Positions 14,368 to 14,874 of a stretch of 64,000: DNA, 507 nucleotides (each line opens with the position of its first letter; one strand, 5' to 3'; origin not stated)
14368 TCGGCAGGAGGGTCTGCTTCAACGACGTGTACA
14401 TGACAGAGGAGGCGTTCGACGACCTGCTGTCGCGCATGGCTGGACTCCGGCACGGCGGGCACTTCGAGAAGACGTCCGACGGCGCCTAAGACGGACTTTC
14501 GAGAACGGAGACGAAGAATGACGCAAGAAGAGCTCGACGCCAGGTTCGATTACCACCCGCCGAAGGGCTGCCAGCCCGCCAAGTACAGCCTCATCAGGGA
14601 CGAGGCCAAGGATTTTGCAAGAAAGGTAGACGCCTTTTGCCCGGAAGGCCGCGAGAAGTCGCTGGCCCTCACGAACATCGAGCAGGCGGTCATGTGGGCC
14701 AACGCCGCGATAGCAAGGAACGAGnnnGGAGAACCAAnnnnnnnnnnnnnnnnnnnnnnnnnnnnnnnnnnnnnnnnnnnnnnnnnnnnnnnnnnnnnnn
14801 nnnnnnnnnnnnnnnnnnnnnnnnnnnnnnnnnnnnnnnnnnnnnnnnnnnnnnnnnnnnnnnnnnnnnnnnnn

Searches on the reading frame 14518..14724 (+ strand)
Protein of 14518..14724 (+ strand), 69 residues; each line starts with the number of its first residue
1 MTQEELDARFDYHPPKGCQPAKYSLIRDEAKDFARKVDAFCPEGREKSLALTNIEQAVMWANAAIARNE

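Call 99: search_protein_families(library=pfam, proteins=[window:14518-14724:+], max_evalue=0.01)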
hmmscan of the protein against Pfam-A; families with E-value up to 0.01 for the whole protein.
window:14518-14724:+ (69 aa): 1 family
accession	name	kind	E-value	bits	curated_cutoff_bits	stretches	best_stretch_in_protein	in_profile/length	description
PF24729.2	Acb2_Tad1_hairpin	-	2.7e-22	79.2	27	1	11-67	1-58/58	Acb2/Tad1, hairpin domain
